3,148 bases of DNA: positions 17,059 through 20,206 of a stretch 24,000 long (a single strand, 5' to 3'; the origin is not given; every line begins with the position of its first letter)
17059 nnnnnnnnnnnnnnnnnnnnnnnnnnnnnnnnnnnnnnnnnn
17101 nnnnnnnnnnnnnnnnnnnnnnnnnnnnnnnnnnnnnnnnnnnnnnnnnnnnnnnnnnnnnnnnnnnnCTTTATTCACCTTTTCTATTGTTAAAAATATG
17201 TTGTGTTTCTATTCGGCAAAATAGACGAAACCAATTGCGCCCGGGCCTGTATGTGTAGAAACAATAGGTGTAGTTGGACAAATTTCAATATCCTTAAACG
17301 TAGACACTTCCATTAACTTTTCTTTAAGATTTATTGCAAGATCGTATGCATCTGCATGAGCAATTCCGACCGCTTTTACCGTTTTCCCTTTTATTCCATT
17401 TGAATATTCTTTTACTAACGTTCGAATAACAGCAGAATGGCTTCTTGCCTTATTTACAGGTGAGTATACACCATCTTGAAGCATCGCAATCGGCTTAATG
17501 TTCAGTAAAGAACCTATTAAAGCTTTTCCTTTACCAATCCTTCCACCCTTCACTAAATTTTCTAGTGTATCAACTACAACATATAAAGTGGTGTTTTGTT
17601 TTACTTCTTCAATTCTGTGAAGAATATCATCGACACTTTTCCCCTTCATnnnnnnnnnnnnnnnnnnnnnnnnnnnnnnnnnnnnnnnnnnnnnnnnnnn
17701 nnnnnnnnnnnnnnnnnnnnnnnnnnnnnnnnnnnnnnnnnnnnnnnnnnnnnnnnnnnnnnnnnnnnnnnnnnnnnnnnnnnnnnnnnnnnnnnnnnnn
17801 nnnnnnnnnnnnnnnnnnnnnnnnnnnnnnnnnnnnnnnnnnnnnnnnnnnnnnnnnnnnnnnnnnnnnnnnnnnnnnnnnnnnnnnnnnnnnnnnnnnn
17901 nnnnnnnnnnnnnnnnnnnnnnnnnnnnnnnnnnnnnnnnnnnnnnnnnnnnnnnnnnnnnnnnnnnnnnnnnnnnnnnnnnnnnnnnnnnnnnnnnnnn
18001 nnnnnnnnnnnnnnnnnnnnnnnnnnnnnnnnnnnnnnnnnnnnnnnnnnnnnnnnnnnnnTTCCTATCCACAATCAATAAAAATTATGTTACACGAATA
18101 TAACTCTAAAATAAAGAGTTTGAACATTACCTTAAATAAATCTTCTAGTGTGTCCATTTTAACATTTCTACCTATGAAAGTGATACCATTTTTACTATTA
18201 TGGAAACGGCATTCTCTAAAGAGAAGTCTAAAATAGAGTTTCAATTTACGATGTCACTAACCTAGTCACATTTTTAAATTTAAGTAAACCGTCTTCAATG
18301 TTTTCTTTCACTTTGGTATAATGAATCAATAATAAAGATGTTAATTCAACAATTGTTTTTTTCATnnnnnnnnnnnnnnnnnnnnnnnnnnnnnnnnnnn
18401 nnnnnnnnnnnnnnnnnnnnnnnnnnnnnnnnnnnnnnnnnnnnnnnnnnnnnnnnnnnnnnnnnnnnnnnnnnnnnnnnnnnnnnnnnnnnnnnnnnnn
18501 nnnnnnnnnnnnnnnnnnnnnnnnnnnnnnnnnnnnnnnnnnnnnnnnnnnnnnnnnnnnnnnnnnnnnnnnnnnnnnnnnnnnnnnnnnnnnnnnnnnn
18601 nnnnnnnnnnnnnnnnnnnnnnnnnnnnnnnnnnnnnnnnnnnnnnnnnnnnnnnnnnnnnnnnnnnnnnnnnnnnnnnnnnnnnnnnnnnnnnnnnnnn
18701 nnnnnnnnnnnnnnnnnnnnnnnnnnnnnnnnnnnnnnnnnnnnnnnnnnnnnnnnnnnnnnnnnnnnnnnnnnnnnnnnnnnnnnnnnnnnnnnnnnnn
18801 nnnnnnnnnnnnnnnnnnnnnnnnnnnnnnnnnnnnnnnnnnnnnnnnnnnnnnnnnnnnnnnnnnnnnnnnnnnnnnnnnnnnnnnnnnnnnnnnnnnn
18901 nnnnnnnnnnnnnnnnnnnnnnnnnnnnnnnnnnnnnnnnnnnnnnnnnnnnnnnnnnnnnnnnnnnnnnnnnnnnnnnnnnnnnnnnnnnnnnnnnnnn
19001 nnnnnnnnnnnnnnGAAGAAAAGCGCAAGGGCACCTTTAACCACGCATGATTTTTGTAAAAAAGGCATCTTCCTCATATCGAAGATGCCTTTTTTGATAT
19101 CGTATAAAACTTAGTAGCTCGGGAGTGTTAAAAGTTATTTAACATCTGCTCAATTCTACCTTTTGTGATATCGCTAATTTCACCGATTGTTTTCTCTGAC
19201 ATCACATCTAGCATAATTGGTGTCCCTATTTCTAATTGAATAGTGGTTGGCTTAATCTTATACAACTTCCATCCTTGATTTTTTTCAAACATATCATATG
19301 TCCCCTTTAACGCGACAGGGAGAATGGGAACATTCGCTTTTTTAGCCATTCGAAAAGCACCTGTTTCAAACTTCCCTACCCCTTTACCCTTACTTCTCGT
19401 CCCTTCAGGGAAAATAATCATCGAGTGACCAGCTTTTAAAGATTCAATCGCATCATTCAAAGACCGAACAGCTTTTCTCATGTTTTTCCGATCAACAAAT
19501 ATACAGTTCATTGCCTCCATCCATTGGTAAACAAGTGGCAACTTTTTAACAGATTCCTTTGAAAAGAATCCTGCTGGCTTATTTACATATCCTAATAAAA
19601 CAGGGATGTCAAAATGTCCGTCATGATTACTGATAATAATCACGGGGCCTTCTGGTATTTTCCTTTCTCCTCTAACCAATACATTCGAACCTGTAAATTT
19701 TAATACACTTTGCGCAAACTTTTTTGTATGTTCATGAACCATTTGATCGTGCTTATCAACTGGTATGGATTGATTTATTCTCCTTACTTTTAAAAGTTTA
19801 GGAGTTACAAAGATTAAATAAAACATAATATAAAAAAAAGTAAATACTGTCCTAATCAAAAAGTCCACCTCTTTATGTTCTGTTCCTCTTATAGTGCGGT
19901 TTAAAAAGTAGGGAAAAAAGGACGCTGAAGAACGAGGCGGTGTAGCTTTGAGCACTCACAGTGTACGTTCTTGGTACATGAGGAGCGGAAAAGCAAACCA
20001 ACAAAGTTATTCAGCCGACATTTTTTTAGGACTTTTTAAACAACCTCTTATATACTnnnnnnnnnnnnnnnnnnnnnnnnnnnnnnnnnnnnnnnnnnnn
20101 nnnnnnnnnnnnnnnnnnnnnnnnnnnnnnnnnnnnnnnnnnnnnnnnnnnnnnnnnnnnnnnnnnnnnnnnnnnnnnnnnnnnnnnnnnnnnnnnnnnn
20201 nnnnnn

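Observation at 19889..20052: MITE copy inserted in the last codons of dfrA within the thyA-dfrA-acyltransferase operon; the ancestral junction can be rebuilt exactly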

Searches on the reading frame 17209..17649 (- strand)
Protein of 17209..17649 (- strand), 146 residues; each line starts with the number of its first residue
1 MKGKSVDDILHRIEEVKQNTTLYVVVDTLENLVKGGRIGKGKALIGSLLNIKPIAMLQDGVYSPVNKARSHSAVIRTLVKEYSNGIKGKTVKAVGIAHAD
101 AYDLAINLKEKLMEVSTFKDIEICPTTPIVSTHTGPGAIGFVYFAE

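Call 32: search_protein_families(library=pfam, proteins=[window:17209-17649:-])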
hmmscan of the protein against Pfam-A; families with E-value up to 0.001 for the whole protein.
window:17209-17649:- (146 aa): 1 family
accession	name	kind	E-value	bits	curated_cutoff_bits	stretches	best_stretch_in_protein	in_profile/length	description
PF02645.21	DegV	-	5e-41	141.3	27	1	2-145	136-279/280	Uncharacterised protein, DegV family COG1307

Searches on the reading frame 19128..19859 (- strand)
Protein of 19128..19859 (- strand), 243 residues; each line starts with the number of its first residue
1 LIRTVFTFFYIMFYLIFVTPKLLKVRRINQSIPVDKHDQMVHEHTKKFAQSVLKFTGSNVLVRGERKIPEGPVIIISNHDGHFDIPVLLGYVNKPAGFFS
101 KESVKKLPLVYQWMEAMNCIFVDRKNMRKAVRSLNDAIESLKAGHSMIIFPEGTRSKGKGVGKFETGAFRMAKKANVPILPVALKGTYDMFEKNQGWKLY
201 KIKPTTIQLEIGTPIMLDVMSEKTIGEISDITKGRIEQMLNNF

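Call 32: search_protein_families(library=pfam, proteins=[window:19128-19859:-])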
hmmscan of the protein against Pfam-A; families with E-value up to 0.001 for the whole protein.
window:19128-19859:- (243 aa): 1 family
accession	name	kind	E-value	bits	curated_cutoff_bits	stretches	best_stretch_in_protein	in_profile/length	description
PF01553.26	Acyltransferase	-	2.3e-31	108.8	23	1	60-184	2-131/132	Acyltransferase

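Call 45: find_homologous_proteins(query=window:19128-19859:-)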
Query window:19128-19859:- (243 aa): 269 proteins with E <= 0.001 among 437 candidates; the best 120 are listed.
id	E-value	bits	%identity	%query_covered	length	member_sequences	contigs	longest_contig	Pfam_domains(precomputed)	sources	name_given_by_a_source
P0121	1.3e-158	543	100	100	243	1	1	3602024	PF01553.27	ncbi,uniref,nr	ncbi:lysophospholipid acyltransferase family protein [Bacillus carboniphilus]|uniref:1-acyl-sn-glyce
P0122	4.1e-71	257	46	100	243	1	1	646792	PF01553.27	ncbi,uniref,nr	ncbi:lysophospholipid acyltransferase family protein [Bacillus rubiinfantis]|uniref:lysophospholipid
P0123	7.1e-70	253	47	96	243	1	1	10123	PF01553.27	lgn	-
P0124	3.8e-69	251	50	88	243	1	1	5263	PF01553.27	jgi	jgi:1-acyl-sn-glycerol-3-phosphate acyltransferase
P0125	8.4e-69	249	47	95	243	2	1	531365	PF01553.27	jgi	jgi:1-acyl-sn-glycerol-3-phosphate acyltransferase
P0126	2.8e-68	248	48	100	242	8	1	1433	PF01553.27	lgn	-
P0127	1.5e-67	245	51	88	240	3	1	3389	PF01553.27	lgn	-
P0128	4.0e-67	244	46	96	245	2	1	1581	PF01553.27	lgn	-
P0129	8.5e-67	243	46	97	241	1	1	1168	PF01553.27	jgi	jgi:1-acyl-sn-glycerol-3-phosphate acyltransferase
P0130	1.0e-66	243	44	98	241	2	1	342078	PF01553.27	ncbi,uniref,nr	ncbi:lysophospholipid acyltransferase family protein [Bacillus sp. P14.5]|uniref:lysophospholipid ac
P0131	3.3e-65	238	45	98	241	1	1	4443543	PF01553.27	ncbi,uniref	ncbi:lysophospholipid acyltransferase family protein [Bacillus salacetis]|uniref:lysophospholipid ac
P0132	1.2e-64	236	45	97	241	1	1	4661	PF01553.27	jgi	jgi:1-acyl-sn-glycerol-3-phosphate acyltransferase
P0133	3.5e-64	234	42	97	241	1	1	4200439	PF01553.27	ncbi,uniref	ncbi:lysophospholipid acyltransferase family protein [Bacillus sp. SCS-153A]|uniref:lysophospholipid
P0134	3.9e-64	234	45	98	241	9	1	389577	PF01553.27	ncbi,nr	ncbi:lysophospholipid acyltransferase family protein [Rossellomorea vietnamensis]|nr:lysophospholipi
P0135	7.9e-64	233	45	94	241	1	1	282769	PF01553.27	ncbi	ncbi:MAG: lysophospholipid acyltransferase family protein [Bacillota bacterium]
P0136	3.4e-63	231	45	98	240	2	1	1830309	PF01553.27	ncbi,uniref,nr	ncbi:1-acyl-sn-glycerol-3-phosphate acyltransferase [Rossellomorea aquimaris]|uniref:lysophospholipi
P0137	4.7e-63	231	44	100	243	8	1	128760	PF01553.27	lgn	-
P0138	1.5e-62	229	44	99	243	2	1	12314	PF01553.27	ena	-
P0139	2.5e-62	228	44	97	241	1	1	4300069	PF01553.27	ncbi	ncbi:lysophospholipid acyltransferase family protein [Bacillus sp. AK031]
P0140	4.7e-62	227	46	90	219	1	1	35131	PF01553.27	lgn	-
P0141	2.1e-61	225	47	95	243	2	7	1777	PF01553.27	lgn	-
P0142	5.6e-61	224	44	98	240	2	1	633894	PF01553.27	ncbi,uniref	ncbi:lysophospholipid acyltransferase family protein [Bacillus sp. NTK074B]|uniref:lysophospholipid 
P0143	7.9e-61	223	48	89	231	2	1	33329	PF01553.27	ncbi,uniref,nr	ncbi:1-acyl-sn-glycerol-3-phosphate acyltransferase [Bacillus salacetis]|uniref:1-acyl-sn-glycerol-3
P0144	3.9e-60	221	44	88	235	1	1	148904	PF01553.27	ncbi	-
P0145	4.0e-60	221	44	88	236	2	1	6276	PF01553.27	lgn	-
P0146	7.0e-58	214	42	96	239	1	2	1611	PF01553.27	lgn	-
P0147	9.5e-58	213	46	88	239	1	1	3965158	PF01553.27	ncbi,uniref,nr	ncbi:1-acyl-sn-glycerol-3-phosphate acyltransferase [Radiobacillus kanasensis]|uniref:lysophospholip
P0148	1.4e-57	213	44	94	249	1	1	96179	PF01553.27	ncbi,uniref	ncbi:lysophospholipid acyltransferase family protein [Paenisporosarcina sp.]|uniref:lysophospholipid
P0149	4.6e-57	211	44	94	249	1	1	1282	PF01553.27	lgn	-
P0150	3.1e-56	208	42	100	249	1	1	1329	PF01553.27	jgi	jgi:1-acyl-sn-glycerol-3-phosphate acyltransferase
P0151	8.0e-56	207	43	99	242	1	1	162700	PF01553.27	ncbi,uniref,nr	ncbi:lysophospholipid acyltransferase family protein [Macrococcoides caseolyticum]|uniref:lysophosph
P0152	1.8e-55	206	43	94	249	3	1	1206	PF01553.27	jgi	-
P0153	2.0e-54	202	42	100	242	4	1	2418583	PF01553.27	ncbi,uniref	ncbi:lysophospholipid acyltransferase family protein [Macrococcus equi]|uniref:lysophospholipid acyl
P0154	2.2e-53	199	40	99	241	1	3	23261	PF01553.27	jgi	jgi:1-acyl-sn-glycerol-3-phosphate acyltransferase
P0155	5.5e-53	198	46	93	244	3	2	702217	PF01553.27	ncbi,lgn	ncbi:lysophospholipid acyltransferase family protein [Filibacter tadaridae]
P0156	2.3e-52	196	39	100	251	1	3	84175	PF01553.27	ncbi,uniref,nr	ncbi:lysophospholipid acyltransferase family protein [Oceanobacillus bengalensis]|uniref:1-acyl-sn-g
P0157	4.2e-52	195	40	100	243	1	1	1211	PF01553.27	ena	-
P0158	6.1e-52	194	39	93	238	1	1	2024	PF01553.27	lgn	-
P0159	1.8e-51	193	44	88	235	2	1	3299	PF01553.27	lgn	-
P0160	3.8e-51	192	40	98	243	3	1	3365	PF01553.27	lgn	-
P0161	4.3e-51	192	43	90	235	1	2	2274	PF01553.27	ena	-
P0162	6.4e-51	191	41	98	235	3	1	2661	PF01553.27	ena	-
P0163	1.3e-50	190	43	90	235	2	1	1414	PF01553.27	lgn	-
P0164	2.5e-50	189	39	99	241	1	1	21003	PF01553.27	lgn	-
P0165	8.7e-50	187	41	100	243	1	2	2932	PF01553.27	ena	-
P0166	9.8e-50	187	38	94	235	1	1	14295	PF01553.27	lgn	-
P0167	1.6e-49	186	38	98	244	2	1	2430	PF01553.27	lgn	-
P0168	1.9e-49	186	39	99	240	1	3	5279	PF03279.19,PF01553.27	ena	-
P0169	3.2e-49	185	53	61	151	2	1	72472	PF01553.27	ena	-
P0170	4.5e-49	185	44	87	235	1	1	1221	PF01553.27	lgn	-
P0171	7.4e-49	184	37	98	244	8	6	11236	PF01553.27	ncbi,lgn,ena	-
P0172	1.4e-48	183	38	99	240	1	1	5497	PF03279.19,PF01553.27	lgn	-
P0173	1.9e-48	183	40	100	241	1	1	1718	PF01553.27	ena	-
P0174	8.6e-47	177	37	99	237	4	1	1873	PF01553.27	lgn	-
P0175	1.2e-46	177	37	99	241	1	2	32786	PF01553.27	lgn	-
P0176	1.6e-46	177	40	87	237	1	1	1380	PF01553.27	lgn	-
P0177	1.6e-46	177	40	87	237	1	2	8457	PF01553.27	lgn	-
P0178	2.4e-46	176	35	100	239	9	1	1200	PF01553.27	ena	-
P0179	1.4e-45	173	37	93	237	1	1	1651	PF01553.27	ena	-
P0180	2.3e-45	173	50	70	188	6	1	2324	PF01553.27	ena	-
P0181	3.7e-45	172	35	100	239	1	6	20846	PF01553.27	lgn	-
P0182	8.5e-45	171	38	93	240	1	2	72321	PF01553.27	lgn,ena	-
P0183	9.2e-45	171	36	98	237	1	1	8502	PF01553.27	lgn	-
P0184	2.0e-44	170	35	100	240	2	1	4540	PF01553.27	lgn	-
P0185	3.8e-44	169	37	93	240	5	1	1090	PF01553.27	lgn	-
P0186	5.7e-44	168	38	93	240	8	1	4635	PF01553.27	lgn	-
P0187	3.3e-43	166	36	99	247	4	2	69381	PF01553.27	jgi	jgi:1-acyl-sn-glycerol-3-phosphate acyltransferase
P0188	7.1e-42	161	41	81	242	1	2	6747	PF01553.27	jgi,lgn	-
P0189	1.6e-41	160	43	69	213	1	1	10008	PF01553.27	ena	-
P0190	3.7e-41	159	37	88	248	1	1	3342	PF01553.27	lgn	-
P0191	6.3e-41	158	36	97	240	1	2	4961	PF01553.27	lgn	-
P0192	1.4e-40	157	37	99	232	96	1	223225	PF01553.27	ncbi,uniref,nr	ncbi:1-acyl-sn-glycerol-3-phosphate acyltransferase [uncultured Exiguobacterium sp.]|uniref:lysophos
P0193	9.3e-40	154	35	100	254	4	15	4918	PF01553.27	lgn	-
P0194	7.0e-37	145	37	88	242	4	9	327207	PF01553.27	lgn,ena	-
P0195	2.8e-36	143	31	97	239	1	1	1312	PF01553.27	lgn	-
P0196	3.8e-36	143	33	99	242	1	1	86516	PF01553.27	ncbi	-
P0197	8.5e-35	138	31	100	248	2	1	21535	PF01553.27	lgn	-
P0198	1.5e-34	137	37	80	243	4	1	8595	PF01553.27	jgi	jgi:1-acyl-sn-glycerol-3-phosphate acyltransferase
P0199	1.8e-32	131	35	73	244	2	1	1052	PF01553.27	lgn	-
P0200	3.7e-32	130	31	99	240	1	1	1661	PF01553.27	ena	-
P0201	4.9e-32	129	34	78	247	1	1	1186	PF01553.27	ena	-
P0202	2.1e-31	127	48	55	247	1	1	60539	PF01553.27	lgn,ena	-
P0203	3.6e-29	120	36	83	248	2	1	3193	PF01553.27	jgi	jgi:1-acyl-sn-glycerol-3-phosphate acyltransferase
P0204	6.6e-29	119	34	76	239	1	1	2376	PF01553.27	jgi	jgi:1-acyl-sn-glycerol-3-phosphate acyltransferase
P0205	1.4e-26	111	34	70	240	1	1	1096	PF01553.27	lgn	-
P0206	2.2e-26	111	32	98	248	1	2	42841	PF01553.27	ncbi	ncbi:MAG: lysophospholipid acyltransferase family protein [Candidatus Neomarinimicrobiota bacterium]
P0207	1.2e-25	108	36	75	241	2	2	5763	PF01553.27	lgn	-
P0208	2.6e-25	107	33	79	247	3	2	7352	PF01553.27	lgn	-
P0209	2.8e-25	107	37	72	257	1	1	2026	PF01553.27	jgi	jgi:1-acyl-sn-glycerol-3-phosphate acyltransferase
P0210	3.1e-25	107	37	74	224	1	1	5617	PF01553.27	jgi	jgi:1-acyl-sn-glycerol-3-phosphate acyltransferase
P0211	3.5e-25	107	31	98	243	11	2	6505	PF01553.27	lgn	-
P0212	3.8e-25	107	49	46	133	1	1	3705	PF01553.27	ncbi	ncbi:MAG: lysophospholipid acyltransferase family protein, partial [Paenisporosarcina sp.]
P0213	8.2e-25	106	30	99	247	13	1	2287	PF01553.27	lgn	-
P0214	1.3e-24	105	33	79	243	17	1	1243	PF01553.27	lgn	-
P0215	1.6e-24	105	33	79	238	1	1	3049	PF01553.27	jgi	-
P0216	3.6e-24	103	31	83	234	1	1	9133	PF01553.27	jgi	jgi:1-acyl-sn-glycerol-3-phosphate acyltransferase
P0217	6.6e-24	103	33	91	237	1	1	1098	PF01553.27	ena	-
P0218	1.0e-23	102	30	80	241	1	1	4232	PF01553.27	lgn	-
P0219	1.4e-23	102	36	60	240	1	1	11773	PF01553.27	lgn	-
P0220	1.8e-23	101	33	88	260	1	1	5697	PF01553.27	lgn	-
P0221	3.5e-23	100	33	92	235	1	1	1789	PF01553.27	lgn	-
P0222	4.1e-23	100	31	85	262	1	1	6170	PF01553.27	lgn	-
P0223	5.2e-23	100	32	88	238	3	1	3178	PF01553.27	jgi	jgi:1-acyl-sn-glycerol-3-phosphate acyltransferase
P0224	6.0e-23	99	33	81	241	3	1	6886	PF01553.27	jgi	-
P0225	8.7e-23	99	36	67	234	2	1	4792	PF01553.27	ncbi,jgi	jgi:1-acyl-sn-glycerol-3-phosphate acyltransferase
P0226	1.9e-22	98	31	100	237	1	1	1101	PF01553.27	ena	-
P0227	2.5e-22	97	31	100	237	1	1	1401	PF01553.27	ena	-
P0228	4.8e-22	96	31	99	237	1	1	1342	PF01553.27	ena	-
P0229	5.0e-22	96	32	92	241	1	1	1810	PF01553.27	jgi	jgi:1-acyl-sn-glycerol-3-phosphate acyltransferase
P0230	5.5e-22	96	32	88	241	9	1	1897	PF01553.27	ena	-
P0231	1.0e-21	95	34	88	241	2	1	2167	PF01553.27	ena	-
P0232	1.9e-21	95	34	72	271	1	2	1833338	PF01553.27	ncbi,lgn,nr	ncbi:MAG: 1-acyl-sn-glycerol-3-phosphate acyltransferase [Myxococcales bacterium]|nr:1-acyl-sn-glyce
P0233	2.4e-21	94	33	99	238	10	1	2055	PF01553.27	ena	-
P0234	2.6e-21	94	31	88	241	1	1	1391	PF01553.27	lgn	-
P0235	4.4e-21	93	36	72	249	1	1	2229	PF01553.27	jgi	jgi:1-acyl-sn-glycerol-3-phosphate acyltransferase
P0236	4.5e-21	93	29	100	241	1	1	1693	PF01553.27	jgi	-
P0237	4.8e-21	93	33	88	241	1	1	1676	PF01553.27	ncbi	-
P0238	5.2e-21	93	33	80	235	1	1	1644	PF01553.27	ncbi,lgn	-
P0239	5.3e-21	93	31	88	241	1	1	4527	PF01553.27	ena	-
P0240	8.1e-21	92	33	98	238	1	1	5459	PF01553.27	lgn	-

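Call 46: find_encoding_contigs(protein=P0122, flank=2500, max_places=1)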
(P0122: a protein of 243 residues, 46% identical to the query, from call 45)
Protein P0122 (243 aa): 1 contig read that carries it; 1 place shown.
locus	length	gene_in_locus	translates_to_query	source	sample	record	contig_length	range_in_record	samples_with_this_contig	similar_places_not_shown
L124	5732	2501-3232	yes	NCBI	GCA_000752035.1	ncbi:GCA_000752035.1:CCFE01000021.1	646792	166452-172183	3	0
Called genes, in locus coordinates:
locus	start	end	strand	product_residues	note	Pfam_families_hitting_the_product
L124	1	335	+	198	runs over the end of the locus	PF02342:TerD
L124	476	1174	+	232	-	PF07737:ATLF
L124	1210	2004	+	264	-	PF00303:Thymidylat_synt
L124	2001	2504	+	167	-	PF00186:DHFR_1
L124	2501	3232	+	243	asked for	PF01553:Acyltransferase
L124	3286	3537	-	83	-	-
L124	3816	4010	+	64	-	PF02416:TatA_B_E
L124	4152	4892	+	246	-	PF00902:TatC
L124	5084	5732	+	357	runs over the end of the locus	PF01058:Oxidored_q6, PF14720:NiFe_hyd_SSU_C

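Call 47: find_encoding_contigs(protein=P0131, flank=2500, max_places=1)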
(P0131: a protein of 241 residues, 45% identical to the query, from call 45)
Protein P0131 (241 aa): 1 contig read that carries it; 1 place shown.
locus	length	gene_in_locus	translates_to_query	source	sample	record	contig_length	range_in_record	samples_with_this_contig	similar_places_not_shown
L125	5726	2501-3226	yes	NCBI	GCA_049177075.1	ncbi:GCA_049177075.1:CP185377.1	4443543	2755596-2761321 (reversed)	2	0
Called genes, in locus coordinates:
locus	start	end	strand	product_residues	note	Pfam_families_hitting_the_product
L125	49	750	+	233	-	PF07737:ATLF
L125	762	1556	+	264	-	PF00303:Thymidylat_synt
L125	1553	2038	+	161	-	PF00186:DHFR_1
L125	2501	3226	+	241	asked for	PF01553:Acyltransferase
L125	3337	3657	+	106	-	PF11588:DUF3243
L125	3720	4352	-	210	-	PF03006:HlyIII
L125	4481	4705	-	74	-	-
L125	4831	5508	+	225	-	PF02586:SRAP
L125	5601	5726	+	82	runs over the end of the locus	PF10751:DUF2535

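Call 48: find_encoding_contigs(protein=P0136, flank=2500, max_places=1)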
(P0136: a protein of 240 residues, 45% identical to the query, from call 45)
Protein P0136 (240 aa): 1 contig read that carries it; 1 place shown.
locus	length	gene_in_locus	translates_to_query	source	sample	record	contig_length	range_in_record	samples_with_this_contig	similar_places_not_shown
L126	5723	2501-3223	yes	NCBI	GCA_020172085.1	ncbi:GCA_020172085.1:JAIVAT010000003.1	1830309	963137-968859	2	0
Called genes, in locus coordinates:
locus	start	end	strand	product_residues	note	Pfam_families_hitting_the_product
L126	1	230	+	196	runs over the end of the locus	PF14005:YpjP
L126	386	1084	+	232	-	PF07737:ATLF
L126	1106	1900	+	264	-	PF00303:Thymidylat_synt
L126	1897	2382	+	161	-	PF00186:DHFR_1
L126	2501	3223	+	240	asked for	PF01553:Acyltransferase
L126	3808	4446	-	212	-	PF03006:HlyIII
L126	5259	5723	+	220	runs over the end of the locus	PF02586:SRAP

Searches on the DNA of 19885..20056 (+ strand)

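Call 23: search_dna_similar(query=window:19885-20056:+, collection=plasmids, mode=distant, max_evalue=0.01, max_rows=30)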
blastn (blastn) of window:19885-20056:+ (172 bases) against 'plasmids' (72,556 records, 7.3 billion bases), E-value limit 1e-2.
No match.

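Call 24: search_dna_similar(query=window:19885-20056:+, collection=phages, mode=distant, max_evalue=0.01, max_rows=20)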
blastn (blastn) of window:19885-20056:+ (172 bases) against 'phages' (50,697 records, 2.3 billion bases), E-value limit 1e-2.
No match.
